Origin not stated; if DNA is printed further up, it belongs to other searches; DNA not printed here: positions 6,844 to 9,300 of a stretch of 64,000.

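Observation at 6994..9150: Single polypeptide fusing a polyprenyl-phosphate-sugar synthase (GT2) to a PMT_2/ArnT-like GT-C transferase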

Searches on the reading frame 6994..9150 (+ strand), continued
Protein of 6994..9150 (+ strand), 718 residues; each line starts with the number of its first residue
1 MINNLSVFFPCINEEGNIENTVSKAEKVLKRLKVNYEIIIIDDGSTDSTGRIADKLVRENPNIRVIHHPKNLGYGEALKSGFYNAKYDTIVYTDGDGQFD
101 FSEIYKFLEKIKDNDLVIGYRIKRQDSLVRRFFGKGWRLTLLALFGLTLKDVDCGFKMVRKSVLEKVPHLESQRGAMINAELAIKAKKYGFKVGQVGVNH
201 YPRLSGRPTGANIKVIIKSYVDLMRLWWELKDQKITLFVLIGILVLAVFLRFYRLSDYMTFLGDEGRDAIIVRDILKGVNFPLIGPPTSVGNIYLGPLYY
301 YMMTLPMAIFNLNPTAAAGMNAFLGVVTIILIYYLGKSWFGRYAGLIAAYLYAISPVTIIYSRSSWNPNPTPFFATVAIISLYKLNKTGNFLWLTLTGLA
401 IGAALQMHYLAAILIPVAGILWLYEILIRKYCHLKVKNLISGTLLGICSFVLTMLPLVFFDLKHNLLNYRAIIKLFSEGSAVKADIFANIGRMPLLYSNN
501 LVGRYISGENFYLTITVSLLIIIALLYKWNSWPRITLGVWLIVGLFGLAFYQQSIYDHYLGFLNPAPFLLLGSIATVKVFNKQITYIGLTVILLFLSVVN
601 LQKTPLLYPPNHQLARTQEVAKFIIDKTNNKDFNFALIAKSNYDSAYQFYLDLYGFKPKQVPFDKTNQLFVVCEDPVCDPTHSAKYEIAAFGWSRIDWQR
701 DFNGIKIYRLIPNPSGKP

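Call 35: fold_search(model_id=the predicted structure, library=pdb)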
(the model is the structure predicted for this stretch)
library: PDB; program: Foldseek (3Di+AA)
matches with E <= 10: 961; with E <= 0.001: 228
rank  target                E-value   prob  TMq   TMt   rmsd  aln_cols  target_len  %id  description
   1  9asc_A                1.0e-11  1.00  0.28  0.60   9.4       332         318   21  Cryo-EM Structure of the Glycosyltransferase ArnC from Salmonella enterica in the UDP-bound State Determined on Talos  (released 2025-02-05)
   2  9bhe_B                2.6e-11  1.00  0.30  0.64   9.5       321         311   23  Salmonella undecaprenyl-phosphate 4-deoxy-4-formamido-L-arabinose transferase (ArnC) bound to UDP (released 2025-02-12)
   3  9bhc_A                3.0e-11  1.00  0.29  0.65   9.2       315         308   22  Salmonella undecaprenyl-phosphate 4-deoxy-4-formamido-L-arabinose transferase (ArnC) (released 2025-02-12)
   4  9bhc_B                3.8e-11  1.00  0.28  0.62   5.1       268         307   24  Salmonella undecaprenyl-phosphate 4-deoxy-4-formamido-L-arabinose transferase (ArnC) (released 2025-02-12)
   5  9bhe_A                6.4e-11  1.00  0.30  0.64   9.1       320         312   22  Salmonella undecaprenyl-phosphate 4-deoxy-4-formamido-L-arabinose transferase (ArnC) bound to UDP (released 2025-02-12)
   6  5mlz                  1.2e-10  1.00  0.28  0.54  12.3       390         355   23  Dolichyl phosphate mannose synthase in complex with GDP and Mg2+ (released 2017-08-09)
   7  8vxh_A                1.4e-10  1.00  0.30  0.64   8.8       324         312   19  Cryo-EM Structure of the Glycosyltransferase ArnC from Salmonella enterica in the Apo State Determined on Talos Arctic (released 2025-02-05)
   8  9b77_A                1.4e-10  1.00  0.28  0.61   9.3       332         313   21  Cryo-EM Structure of the Glycosyltransferase ArnC from Salmonella enterica in the Apo State Determined on Krios micros (released 2025-02-05)
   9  9nyc_A                2.8e-10  1.00  0.28  0.59   9.9       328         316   21  Cryo-EM structure of the glycosyltransferase GtrB in the substrate-bound state (released 2025-12-17)
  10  9nyf_A                4.1e-10  1.00  0.26  0.58   9.6       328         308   20  Cryo-EM structure of the glycosyltransferase GtrB (tetramer volume) (released 2025-12-17)
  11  9nyd_C                5.4e-10  1.00  0.29  0.64   8.3       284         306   21  Cryo-EM structure of the glycosyltransferase GtrB in the pre-catalysis and product-bound state (released 2025-12-17)
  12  9nyd_A                6.1e-10  1.00  0.28  0.61   8.6       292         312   22  Cryo-EM structure of the glycosyltransferase GtrB in the pre-catalysis and product-bound state (released 2025-12-17)
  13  9ep0                  7.6e-10  1.00  0.28  0.54  14.5       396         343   22  Dolichyl phosphate mannose synthase in complex with donor (GDP-Man) and traces of acceptor (Dol55P) and product (Dol55P- (released 2025-10-01)
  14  9nyd_B                1.3e-09  1.00  0.29  0.64   9.8       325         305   18  Cryo-EM structure of the glycosyltransferase GtrB in the pre-catalysis and product-bound state (released 2025-12-17)
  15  9hwj_A                1.5e-09  1.00  0.27  0.61   4.6       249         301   23  Structure of Undecaprenyl-phosphate 4-deoxy-4-formamido-L-arabinose transferase embedded in nanodisc (released 2026-01-14)
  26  7e9s_A                1.3e-07  1.00  0.34  0.29  14.5       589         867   15  Archaeal oligosaccharyltransferase AglB from Archaeoglobus fulgidus in complex with an inhibitory peptide and a dolich (released 2021-09-08)
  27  5f15                  1.7e-07  1.00  0.44  0.56  10.1       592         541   13  Crystal Structure of ArnT from Cupriavidus metallidurans bound to Undecaprenyl phosphate (released 2016-02-17)
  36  6gxc_A                2.0e-06  1.00  0.38  0.38   8.9       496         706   14  Bacterial oligosaccharyltransferase PglB in complex with an inhibitory peptide and a reactive lipid-linked oligosaccha (released 2018-11-14)
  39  9s6t_A                2.5e-06  1.00  0.43  0.61   7.2       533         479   12  Ternary cryo-EM structure of chicken ALG12 with Dol25-PP-GlcNAc2Man7, Dol25-P-Man, and Fab (released 2026-03-18)
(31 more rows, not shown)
